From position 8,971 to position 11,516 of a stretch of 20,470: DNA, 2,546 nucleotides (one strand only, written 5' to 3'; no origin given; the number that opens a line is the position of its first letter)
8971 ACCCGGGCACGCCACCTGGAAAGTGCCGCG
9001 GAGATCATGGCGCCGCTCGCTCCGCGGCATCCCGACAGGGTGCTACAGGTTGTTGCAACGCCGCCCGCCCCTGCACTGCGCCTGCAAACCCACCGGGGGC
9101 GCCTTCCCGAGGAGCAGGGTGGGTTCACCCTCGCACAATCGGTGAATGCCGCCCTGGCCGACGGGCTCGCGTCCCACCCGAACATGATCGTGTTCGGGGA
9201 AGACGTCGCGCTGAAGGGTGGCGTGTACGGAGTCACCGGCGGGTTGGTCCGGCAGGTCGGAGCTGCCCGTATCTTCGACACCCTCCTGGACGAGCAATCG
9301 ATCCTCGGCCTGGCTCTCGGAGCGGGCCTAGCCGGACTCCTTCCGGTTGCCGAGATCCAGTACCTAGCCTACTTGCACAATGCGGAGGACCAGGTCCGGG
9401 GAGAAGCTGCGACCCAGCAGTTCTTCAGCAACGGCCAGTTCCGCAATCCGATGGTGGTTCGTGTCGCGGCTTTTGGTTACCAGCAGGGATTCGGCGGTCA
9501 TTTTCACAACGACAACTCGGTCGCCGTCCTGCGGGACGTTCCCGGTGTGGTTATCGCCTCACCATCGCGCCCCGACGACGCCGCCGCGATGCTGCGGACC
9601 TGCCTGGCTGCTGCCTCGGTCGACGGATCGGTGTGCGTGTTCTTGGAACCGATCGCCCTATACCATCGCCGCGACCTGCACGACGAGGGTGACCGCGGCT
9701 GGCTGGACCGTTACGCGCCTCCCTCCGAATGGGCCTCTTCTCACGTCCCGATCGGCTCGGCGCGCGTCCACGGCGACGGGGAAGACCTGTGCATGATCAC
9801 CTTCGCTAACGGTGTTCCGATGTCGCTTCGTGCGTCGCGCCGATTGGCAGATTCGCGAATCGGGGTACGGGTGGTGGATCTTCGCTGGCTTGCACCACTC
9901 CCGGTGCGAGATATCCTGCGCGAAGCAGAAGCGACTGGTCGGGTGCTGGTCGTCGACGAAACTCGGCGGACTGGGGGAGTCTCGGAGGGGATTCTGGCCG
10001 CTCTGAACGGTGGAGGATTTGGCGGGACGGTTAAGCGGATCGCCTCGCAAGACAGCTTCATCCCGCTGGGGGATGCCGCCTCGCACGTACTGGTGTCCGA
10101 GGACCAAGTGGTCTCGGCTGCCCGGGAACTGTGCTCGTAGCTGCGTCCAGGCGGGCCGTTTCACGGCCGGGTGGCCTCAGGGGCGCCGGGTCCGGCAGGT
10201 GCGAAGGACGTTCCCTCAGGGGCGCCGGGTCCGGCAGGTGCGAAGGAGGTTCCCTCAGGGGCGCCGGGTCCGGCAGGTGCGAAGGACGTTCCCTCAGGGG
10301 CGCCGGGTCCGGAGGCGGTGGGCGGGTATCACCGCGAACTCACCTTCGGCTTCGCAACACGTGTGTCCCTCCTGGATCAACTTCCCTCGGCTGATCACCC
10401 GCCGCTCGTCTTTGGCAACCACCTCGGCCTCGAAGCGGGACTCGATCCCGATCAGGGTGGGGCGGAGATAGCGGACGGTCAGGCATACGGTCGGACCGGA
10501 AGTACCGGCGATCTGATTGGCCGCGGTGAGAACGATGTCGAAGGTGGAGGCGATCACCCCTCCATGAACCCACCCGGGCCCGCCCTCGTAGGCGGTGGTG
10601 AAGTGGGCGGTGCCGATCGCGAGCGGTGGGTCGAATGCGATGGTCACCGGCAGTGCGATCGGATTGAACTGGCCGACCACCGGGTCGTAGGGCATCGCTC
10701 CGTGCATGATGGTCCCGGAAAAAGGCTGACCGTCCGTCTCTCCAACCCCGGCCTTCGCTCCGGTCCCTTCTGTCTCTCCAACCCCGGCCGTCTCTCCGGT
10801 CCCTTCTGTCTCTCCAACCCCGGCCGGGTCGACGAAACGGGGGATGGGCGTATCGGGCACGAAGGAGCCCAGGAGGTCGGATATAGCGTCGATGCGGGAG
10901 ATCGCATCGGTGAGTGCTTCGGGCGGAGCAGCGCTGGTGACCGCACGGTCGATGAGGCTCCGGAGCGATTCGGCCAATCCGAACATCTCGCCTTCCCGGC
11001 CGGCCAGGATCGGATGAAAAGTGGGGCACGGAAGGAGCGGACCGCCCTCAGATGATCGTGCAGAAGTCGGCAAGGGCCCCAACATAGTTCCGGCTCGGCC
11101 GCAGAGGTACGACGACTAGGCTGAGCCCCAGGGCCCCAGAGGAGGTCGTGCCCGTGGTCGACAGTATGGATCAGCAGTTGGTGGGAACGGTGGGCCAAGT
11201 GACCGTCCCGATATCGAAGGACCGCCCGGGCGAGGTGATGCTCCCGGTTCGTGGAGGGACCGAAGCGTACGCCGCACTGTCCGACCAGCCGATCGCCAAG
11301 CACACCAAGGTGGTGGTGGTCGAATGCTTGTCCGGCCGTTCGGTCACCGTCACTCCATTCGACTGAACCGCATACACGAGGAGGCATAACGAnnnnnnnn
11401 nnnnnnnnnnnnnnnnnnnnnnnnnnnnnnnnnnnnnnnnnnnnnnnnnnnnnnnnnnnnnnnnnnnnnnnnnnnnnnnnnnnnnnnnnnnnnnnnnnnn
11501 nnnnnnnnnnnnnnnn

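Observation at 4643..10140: Lysine-catabolic lat-pcd pair coupled to a fused alpha/beta TPP-dependent E1 dehydrogenase under an XRE regulator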

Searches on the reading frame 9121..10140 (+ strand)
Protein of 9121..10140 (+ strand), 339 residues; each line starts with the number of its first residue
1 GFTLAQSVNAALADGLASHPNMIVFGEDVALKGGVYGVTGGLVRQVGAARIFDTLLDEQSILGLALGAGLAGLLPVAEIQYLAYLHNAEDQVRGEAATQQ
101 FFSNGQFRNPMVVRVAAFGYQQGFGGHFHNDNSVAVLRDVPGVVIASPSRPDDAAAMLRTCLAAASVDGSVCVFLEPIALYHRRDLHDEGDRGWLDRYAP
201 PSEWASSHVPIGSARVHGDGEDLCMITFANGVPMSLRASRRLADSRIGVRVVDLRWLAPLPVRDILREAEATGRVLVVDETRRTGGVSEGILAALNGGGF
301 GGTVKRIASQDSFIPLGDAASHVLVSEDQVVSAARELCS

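Call 37: search_solved_structures(query=window:9121-10140:+, max_evalue=1e-25, show_alignments=5)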
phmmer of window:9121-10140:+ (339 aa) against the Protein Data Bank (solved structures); distinct sequences matched with E-value up to 1e-25: 9.
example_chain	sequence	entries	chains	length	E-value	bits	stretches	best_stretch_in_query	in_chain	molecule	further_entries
1w85_B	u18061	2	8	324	4.6e-45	157.7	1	2-336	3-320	PYRUVATE DEHYDROGENASE E1 COMPONENT, BETA SUBUNIT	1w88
3duf_B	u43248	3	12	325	4.7e-45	157.7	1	2-336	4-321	Pyruvate dehydrogenase E1 component subunit beta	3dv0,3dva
1um9_B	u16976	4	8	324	1.3e-41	146.4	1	3-289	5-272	2-oxo acid dehydrogenase beta subunit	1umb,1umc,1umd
1ik6_A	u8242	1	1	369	2.4e-41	145.5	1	4-293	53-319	pyruvate dehydrogenase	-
1qs0_B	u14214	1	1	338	3e-37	132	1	3-293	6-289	2-OXOISOVALERATE DEHYDROGENASE BETA-SUBUNIT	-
2bp7_B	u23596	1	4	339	3.1e-37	132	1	3-293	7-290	2-OXOISOVALERATE DEHYDROGENASE BETA SUBUNIT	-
1dtw_B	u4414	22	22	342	3.1e-33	118.9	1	3-294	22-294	BRANCHED-CHAIN ALPHA-KETO ACID DEHYDROGENASE BETA SUBUNIT | 2-OXOISOVALERATE DEHYDROGENASE BETA SUBUNIT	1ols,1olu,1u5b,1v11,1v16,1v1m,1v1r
2j9f_B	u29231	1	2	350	3.3e-33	118.8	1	3-294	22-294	2-OXOISOVALERATE DEHYDROGENASE BETA SUBUNIT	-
1olx_B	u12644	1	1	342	7.5e-32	114.3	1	3-294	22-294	2-OXOISOVALERATE DEHYDROGENASE BETA SUBUNIT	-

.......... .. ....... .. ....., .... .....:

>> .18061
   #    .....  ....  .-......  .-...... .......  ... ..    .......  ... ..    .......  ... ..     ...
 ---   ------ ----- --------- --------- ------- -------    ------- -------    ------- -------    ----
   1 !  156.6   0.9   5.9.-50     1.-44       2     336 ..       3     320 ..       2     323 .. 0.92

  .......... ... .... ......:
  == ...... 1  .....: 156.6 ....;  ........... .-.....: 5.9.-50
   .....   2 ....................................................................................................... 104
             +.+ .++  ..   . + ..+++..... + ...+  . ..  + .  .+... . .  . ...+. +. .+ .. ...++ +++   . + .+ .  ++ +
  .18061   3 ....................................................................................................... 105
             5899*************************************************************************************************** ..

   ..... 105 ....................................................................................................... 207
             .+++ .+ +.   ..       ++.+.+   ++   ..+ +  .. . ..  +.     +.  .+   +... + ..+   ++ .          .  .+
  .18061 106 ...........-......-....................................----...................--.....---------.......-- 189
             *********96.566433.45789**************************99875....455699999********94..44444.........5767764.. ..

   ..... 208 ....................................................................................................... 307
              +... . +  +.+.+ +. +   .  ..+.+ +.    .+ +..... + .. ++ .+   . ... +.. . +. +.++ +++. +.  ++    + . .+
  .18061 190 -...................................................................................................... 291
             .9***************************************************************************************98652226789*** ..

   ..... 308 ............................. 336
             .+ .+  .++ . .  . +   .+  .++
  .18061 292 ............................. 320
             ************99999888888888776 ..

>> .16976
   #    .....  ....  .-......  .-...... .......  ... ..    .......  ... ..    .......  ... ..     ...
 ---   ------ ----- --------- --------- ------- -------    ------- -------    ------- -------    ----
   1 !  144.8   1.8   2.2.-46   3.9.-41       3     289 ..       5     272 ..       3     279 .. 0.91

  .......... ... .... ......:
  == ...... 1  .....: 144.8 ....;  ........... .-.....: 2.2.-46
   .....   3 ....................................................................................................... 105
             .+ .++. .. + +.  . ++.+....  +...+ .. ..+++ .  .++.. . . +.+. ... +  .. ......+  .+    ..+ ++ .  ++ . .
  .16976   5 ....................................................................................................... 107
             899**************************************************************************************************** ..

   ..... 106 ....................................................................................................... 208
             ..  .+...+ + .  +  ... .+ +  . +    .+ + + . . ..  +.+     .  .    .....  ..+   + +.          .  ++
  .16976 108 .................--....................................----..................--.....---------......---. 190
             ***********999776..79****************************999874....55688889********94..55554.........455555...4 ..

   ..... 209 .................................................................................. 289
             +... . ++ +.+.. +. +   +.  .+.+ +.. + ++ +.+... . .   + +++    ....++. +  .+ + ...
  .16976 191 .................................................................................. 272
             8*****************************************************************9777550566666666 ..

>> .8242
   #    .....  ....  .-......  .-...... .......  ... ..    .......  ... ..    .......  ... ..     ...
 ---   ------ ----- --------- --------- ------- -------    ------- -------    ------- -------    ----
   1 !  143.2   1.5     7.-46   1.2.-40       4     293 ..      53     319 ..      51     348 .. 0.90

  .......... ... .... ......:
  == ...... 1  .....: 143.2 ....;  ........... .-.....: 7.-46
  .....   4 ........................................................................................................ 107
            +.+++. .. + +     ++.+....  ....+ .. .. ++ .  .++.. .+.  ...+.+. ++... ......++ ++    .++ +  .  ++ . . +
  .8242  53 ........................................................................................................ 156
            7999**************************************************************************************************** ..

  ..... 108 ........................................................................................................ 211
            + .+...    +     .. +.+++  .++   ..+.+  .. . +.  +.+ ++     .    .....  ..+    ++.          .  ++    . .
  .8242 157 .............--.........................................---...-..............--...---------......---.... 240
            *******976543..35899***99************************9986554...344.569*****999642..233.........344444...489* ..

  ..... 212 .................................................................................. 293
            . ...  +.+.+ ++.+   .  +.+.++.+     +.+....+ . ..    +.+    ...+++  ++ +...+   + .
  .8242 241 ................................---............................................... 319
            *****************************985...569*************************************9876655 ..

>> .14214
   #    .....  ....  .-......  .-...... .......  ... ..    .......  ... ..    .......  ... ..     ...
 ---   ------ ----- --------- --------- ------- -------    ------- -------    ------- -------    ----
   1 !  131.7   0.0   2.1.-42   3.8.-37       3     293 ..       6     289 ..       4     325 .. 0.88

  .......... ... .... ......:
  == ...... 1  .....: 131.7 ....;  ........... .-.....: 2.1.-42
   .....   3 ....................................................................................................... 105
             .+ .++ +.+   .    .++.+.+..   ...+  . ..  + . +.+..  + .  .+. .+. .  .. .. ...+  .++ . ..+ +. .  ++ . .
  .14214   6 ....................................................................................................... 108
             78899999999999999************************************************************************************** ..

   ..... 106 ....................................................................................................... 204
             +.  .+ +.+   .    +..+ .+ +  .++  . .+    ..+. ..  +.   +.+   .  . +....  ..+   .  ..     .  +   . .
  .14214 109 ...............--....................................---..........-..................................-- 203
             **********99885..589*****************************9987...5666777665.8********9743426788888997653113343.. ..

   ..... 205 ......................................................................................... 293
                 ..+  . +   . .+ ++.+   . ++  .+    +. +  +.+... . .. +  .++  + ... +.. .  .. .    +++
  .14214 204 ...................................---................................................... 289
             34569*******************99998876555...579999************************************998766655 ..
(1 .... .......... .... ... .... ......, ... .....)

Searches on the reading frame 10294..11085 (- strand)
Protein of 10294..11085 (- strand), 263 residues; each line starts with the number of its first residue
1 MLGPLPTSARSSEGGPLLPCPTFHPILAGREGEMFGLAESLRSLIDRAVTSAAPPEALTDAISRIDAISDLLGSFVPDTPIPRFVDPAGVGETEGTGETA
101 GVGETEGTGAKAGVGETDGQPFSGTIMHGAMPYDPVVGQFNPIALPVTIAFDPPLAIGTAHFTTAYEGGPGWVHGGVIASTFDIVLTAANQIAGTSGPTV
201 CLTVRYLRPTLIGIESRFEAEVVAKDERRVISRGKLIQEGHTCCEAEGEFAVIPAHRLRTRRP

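Call 4: search_protein_families(library=pfam, proteins=[window:10294-11085:-], max_evalue=0.01)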
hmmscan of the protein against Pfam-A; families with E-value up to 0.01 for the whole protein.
window:10294-11085:- (263 aa): 3 families
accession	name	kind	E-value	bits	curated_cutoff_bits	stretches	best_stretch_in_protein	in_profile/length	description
PF03061.28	4HBT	-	7.2e-05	23.5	20.6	1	171-242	2-76/79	Thioesterase superfamily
PF13622.12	4HBT_3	-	0.0018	18.9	24.3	1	171-246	9-78/83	Acyl-CoA thioesterase N-terminal domain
PF22636.2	FlK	-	0.0098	16.5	27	0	201-254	48-101/103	Fluoroacetyl-CoA-specific thioesterase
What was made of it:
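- Checked: Thioesterase: a convergent hotdog-fold ORF lies at 10294-11085 (-) (Pfam 4HBT 23.5 bits against a cut-off of 20.6; call 4).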

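Call 5: search_protein_families(library=ncbifam, proteins=[window:10294-11085:-], max_evalue=0.01)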
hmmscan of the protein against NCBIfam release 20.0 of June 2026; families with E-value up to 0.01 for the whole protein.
window:10294-11085:- (263 aa): 1 family
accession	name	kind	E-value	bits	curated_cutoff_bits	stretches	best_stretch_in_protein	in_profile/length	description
TIGR00369.1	unchar_dom_1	domain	0.0023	18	36.6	1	171-247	33-112/117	hotdog fold thioesterase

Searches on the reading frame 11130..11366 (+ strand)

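Call 46: search_protein_families(library=pfam, proteins=[window:11130-11366:+], max_evalue=0.001)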
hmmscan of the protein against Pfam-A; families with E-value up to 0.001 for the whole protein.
window:11130-11366:+ (78 aa): 1 family
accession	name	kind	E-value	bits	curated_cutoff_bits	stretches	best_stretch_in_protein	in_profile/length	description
PF01957.25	NfeD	-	0.00083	20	29.1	0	15-65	2-47/57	NfeD-like C-terminal, partner-binding domain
